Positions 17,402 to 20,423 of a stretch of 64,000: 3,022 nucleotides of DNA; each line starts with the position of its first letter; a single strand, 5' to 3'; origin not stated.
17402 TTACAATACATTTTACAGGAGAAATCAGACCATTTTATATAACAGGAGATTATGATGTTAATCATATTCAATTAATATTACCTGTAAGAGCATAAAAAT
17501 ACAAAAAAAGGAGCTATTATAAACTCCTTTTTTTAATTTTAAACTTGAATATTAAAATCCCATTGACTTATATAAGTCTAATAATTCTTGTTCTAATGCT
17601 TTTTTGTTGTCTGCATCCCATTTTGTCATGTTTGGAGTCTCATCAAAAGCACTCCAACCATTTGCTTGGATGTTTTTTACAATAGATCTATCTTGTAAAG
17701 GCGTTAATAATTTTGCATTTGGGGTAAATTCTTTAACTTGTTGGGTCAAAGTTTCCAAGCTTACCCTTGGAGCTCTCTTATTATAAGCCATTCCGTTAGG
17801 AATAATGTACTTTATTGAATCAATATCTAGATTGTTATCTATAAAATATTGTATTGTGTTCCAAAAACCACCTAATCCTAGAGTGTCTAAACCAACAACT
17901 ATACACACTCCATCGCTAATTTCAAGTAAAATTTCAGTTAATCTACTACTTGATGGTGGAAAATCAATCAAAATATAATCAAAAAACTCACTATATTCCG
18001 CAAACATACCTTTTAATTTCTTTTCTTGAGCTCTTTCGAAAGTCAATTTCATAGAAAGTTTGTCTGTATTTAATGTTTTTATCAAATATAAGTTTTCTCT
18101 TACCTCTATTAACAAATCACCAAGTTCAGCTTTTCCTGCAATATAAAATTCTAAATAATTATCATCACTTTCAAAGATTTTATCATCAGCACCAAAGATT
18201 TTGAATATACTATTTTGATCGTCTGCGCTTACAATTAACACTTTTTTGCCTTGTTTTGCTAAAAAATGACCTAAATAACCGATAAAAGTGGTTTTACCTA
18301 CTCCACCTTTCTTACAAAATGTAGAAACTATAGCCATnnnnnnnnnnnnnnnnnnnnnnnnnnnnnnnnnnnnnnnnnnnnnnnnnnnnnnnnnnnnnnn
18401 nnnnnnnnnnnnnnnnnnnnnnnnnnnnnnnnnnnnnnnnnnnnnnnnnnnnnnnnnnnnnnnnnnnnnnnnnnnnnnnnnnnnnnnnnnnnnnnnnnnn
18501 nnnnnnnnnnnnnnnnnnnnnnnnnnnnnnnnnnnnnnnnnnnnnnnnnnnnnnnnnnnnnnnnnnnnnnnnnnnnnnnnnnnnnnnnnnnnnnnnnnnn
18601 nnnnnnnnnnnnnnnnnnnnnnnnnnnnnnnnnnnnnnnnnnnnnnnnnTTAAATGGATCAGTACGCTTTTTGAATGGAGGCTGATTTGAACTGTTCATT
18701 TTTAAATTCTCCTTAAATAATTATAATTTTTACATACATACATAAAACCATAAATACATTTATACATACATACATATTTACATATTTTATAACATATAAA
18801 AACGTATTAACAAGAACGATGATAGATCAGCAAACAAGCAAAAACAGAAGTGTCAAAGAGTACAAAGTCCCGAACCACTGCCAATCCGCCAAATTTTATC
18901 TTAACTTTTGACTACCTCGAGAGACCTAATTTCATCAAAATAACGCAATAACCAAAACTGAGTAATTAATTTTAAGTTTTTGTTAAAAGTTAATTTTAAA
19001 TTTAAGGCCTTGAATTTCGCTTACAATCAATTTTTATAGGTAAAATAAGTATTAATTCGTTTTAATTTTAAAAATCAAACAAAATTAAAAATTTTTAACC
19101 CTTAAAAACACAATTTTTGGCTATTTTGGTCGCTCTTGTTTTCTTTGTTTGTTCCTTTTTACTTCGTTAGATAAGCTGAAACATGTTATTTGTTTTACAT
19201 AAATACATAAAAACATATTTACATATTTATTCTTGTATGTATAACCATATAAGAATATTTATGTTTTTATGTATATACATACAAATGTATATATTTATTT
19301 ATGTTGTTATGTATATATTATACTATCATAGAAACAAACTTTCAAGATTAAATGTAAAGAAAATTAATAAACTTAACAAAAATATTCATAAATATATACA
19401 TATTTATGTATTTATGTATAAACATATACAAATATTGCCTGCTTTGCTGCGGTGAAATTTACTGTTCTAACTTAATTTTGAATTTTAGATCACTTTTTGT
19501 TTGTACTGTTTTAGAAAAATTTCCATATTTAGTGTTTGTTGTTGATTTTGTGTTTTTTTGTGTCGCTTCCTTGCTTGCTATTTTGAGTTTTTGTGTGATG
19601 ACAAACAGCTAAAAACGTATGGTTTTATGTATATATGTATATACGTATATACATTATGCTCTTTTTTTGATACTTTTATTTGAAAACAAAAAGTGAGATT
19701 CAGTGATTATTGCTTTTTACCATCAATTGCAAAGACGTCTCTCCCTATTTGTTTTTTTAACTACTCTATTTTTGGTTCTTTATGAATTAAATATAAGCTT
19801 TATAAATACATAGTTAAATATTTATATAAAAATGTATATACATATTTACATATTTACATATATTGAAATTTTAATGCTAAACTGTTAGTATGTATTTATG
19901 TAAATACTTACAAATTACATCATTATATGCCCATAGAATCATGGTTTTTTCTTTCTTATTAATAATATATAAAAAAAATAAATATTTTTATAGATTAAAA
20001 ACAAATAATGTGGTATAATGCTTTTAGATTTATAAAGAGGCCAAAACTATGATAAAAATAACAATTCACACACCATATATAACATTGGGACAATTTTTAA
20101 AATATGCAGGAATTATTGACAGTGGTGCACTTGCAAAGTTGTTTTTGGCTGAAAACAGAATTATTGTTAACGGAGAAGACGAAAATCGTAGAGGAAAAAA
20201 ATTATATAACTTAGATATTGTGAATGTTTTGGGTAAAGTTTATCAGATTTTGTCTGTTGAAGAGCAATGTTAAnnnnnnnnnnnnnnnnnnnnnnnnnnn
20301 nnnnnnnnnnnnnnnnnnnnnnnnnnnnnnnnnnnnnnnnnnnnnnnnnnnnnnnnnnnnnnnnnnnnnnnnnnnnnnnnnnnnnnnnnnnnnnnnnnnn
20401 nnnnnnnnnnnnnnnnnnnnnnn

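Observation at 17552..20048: Type Ib-like partition module (RHH protein plus small ParA) and a 1.35-kb iteron/palindrome array between dnaN and recF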

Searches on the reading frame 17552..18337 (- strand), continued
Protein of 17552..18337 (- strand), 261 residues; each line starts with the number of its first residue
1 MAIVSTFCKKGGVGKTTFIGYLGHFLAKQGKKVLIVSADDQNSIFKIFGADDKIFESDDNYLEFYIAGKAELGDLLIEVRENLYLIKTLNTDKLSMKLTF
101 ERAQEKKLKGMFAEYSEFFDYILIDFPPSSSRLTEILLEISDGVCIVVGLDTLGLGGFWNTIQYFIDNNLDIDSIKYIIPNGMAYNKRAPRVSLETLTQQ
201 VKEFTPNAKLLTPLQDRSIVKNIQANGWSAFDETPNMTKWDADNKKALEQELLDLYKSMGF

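Call 34: find_encoding_contigs(protein=P0002, flank=6000, max_places=2)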
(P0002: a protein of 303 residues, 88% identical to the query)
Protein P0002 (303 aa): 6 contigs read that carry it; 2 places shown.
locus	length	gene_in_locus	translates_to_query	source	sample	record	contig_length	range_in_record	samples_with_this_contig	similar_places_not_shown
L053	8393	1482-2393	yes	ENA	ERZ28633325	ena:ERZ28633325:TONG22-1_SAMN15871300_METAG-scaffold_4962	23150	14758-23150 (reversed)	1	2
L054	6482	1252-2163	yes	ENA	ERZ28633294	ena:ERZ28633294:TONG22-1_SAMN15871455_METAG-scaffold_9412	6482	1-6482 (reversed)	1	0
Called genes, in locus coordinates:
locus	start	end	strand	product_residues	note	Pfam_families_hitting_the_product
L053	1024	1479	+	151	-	-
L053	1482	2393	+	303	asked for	PF01656:CbiA, PF02374:ArsA_ATPase (weak), PF06564:CBP_BcsQ, PF10609:ParA (faint), PF13614:AAA_31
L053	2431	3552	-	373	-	PF00712:DNA_pol3_beta, PF02767:DNA_pol3_beta_2, PF02768:DNA_pol3_beta_3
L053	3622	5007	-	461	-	PF01695:IstB_IS21 (weak), PF00308:Bac_DnaA, PF00004:AAA (weak), PF08299:Bac_DnaA_C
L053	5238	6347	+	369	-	-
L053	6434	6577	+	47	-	PF00468:Ribosomal_L34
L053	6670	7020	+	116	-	PF00825:Ribonuclease_P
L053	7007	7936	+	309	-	PF02096:60KD_IMP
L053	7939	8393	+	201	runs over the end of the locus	PF13083:KH_KhpA-B (weak), PF01424:R3H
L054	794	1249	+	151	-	-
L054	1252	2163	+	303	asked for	PF01656:CbiA, PF02374:ArsA_ATPase (weak), PF06564:CBP_BcsQ, PF10609:ParA (faint), PF13614:AAA_31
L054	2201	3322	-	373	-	PF00712:DNA_pol3_beta, PF02767:DNA_pol3_beta_2, PF02768:DNA_pol3_beta_3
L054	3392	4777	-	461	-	PF01695:IstB_IS21 (weak), PF00308:Bac_DnaA, PF00004:AAA (weak), PF08299:Bac_DnaA_C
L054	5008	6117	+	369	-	-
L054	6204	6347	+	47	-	PF00468:Ribosomal_L34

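Call 35: find_encoding_contigs(protein=P0004, flank=6000, max_places=1)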
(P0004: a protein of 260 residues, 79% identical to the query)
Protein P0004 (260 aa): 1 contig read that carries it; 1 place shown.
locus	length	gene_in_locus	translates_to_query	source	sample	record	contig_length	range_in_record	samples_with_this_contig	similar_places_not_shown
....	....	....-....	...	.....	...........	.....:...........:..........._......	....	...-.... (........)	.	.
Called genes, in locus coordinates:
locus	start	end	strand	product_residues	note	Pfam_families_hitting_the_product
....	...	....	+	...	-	-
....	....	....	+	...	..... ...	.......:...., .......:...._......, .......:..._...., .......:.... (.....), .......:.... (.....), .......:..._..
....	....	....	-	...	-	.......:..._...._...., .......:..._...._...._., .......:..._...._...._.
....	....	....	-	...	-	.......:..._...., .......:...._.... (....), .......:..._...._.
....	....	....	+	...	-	-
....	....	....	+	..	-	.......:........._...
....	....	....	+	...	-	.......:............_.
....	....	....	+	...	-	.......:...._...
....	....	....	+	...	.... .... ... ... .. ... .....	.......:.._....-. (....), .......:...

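Call 51: search_dna_similar(query=window:17555-18337:-, collection=plasmids, mode=protein, max_rows=15)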
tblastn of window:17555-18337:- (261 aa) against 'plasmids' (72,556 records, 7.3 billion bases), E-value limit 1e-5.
Records with a match: 1602; places in all: 1647; records where one place covers at least 80% of the query: 312.
Best place of each record, by identity: <60% 1602.
By first word of the organism name: Acinetobacter 244; Lactococcus 125; Clostridium 111; Enterococcus 110; Lactiplantibacillus 103; Bacillus 92; Leuconostoc 47; Streptomyces 41; Piscirickettsia 38; Ligilactobacillus 37; and 162 more.
By predicted mobility (MOB-suite, as given by PLSDB): non-mobilizable 694; mobilizable 481; conjugative 427.
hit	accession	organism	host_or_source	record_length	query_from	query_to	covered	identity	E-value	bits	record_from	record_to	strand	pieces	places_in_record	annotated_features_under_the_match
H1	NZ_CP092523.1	Cetobacterium somerae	Danio rerio,tissue sample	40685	1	245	94%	29.2%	5e-9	64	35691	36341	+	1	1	ParA family protein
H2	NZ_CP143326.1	Cetobacterium somerae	intestine of Yellow Catfish,pure culture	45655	1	245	94%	29.2%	8e-9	63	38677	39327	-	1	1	ParA family protein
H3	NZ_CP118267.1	Pantoea sp. Lij88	cell culture,soil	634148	7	260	97%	28.1%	4e-6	55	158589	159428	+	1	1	AAA family ATPase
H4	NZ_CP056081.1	Rothia nasimurium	duck,whole organism,brain and ...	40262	3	236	90%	30.0%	2e-8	62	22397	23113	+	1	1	ParA family protein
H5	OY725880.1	Subdoligranulum variabile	-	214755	3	257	98%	27.4%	5e-8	61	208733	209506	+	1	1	none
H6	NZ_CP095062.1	Hymenobacter volaticus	single cell,air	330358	1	253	97%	27.4%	5e-6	55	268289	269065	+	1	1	ParA family protein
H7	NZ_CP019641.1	Planococcus lenghuensis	whole organism,crude oil-contamination ...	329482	10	258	95%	27.5%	4e-6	55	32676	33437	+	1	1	AAA family ATPase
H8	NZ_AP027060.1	Haliovirga abyssi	-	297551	1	259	99%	26.4%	1e-7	59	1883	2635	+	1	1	ParA family protein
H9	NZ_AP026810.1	Clostridium tetani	soil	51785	2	256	98%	26.8%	3e-8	61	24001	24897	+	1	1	ParA family protein | hypothetical protein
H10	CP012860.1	Persicobacter sp. JZB09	cell culture,soil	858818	9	253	94%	27.8%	7e-10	66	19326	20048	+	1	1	record has no annotation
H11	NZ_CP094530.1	Chryseobacterium oryzae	Single cell,Andong Sikhe (Andong rice ...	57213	3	259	98%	26.3%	6e-6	54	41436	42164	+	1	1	ParA family protein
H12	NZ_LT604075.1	Ligilactobacillus salivarius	-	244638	10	260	96%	26.9%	2e-8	62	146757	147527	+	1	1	AAA family ATPase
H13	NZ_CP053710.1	Lichenicola cladoniae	Cladonia borealis,cell culture,lichen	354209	3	235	89%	29.0%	4e-7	58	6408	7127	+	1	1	AAA family ATPase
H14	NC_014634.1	Ilyobacter polytropus DSM 2926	marine mud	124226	1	247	95%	27.3%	5e-7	58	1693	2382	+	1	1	ParA family protein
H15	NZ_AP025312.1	Aureibacter tunicatorum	-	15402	3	253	96%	26.8%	3e-7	58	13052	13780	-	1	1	ParA family protein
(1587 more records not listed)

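Call 53: search_solved_structures(query=window:17555-18337:-, max_evalue=0.00001)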
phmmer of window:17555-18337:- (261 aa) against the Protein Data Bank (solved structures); distinct sequences matched with E-value up to 0.00001: 13.
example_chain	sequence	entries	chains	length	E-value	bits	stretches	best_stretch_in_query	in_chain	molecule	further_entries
4pfs_A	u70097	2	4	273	3.2e-10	43.1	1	5-163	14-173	Cobyrinic Acid a,c-diamide synthase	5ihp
5if9_A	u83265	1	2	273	3.3e-10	43.1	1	5-163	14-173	Cobyrinic Acid a,c-diamide synthase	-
6non_A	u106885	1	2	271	4.8e-08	36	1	10-163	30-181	Cobyrinic acid ac-diamide synthase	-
6noo_A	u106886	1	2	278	5.1e-08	35.9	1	10-163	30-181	Maintenance of carboxysome positioning A protein, MCDA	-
4v03_A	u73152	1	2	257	2.5e-07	33.6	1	8-153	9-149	SITE-DETERMINING PROTEIN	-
6iub_A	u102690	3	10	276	3.6e-07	33.1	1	3-157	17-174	SpoOJ regulator (Soj)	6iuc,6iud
6nop_B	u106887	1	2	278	5.7e-07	32.4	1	10-163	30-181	Cobyrinic acid ac-diamide synthase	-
1wcv_1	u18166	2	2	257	1e-06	31.6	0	8-44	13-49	SEGREGATION PROTEIN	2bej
3ug6_A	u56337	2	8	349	1.2e-06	31.4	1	7-134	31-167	arsenical pump-driving ATPase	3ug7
2oze_A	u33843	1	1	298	1.4e-06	31.1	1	9-201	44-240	Orf delta'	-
4v02_A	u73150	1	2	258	1.5e-06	31.1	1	8-153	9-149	SITE-DETERMINING PROTEIN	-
8jmj_A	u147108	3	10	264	2.3e-06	30.4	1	3-157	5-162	SpoOJ regulator (Soj)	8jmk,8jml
2bek_A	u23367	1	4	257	9.9e-06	28.4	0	8-43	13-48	SEGREGATION PROTEIN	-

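Call 56: search_dna_similar(query=window:17555-18337:-, collection=phages, mode=protein, max_rows=8)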
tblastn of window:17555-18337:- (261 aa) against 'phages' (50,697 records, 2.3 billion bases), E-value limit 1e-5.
Records with a match: 48; places in all: 48; records where one place covers at least 80% of the query: 6.
Best place of each record, by identity: <60% 48.
By first word of the organism name: Bacteriophage 23; Enterococcus 16; Listeria 2; Clostridium 2; Lactobacillus 2; Bacillus 1; Fusobacterium 1; Clostridioides 1.
By host as written in the record: - 24; Listeria monocytogenes 2; Enterococcus faecalis 62 2; Enterococcus faecalis 2; Clostridium difficile 2; Lactobacillus brevis ATCC 367 2; Bacillus sp. C30 1; Fusobacterium nucleatum 7_1 1; and 12 more.
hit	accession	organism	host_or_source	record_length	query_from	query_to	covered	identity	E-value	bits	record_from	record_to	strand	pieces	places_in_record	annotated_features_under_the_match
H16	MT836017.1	Bacteriophage sp.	human fecal samples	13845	3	255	97%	28.6%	1e-8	61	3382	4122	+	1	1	record has no annotation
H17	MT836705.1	Bacteriophage sp.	human fecal samples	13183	3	255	97%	27.4%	1e-6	55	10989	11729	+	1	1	record has no annotation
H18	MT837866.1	Bacteriophage sp.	human fecal samples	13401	3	255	97%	25.9%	7e-6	53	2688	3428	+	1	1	record has no annotation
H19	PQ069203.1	Bacillus phage C30-2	Bacillus sp. C30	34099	10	255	94%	26.3%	9e-7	56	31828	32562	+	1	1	record has no annotation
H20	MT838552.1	Bacteriophage sp.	human fecal samples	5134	3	235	89%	27.3%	4e-8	59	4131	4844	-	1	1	record has no annotation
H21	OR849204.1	Listeria phage LM 4-14-1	Listeria monocytogenes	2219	3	175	66%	36.1%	5e-14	77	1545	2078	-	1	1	record has no annotation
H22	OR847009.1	Listeria phage LM 4-11-1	Listeria monocytogenes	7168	3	175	66%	36.1%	6e-14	77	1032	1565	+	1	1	record has no annotation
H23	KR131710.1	Fusobacterium phage Funu1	Fusobacterium nucleatum 7_1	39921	1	195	75%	31.1%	7e-10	65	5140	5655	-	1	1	chromosome partitioning protein ParA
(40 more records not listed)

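Call 97: search_protein_families(library=padloc, proteins=[window:17555-18337:-], max_evalue=0.01)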
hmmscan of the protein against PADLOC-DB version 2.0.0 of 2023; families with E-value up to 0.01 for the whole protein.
window:17555-18337:- (261 aa): 1 family
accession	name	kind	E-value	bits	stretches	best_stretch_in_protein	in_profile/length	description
PDLC04559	PDC-M28B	-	3e-05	21.3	1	5-39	132-166/438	-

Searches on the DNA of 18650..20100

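Call 61: search_rna_families(source=window, start=18650, end=20100, threshold=evalue, max_evalue=1)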
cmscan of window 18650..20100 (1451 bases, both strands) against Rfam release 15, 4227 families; matches with E-value up to 1: 2.
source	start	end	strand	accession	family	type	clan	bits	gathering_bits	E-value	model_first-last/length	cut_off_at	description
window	19607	19670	+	RF04217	mir-297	Gene; miRNA;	-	26.5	90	0.052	1-71/71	no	mir-297 microRNA precursor family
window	19626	19654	-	RF04217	mir-297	Gene; miRNA;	-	21.2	90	0.99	25-53/71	no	mir-297 microRNA precursor family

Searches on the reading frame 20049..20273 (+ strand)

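Call 6: search_protein_families(library=pfam, proteins=[window:20049-20273:+], max_evalue=0.1)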
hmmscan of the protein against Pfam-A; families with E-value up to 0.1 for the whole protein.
window:20049-20273:+ (74 aa): 2 families
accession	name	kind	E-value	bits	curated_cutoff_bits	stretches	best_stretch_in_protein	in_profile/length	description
PF13275.11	S4_2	-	7.4e-24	83.9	24.6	1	4-67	1-64/65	S4 domain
PF22421.1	SYY_C-terminal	-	0.069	13.5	27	0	5-43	13-51/83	Tyrosine--tRNA ligase SYY-like C-terminal domain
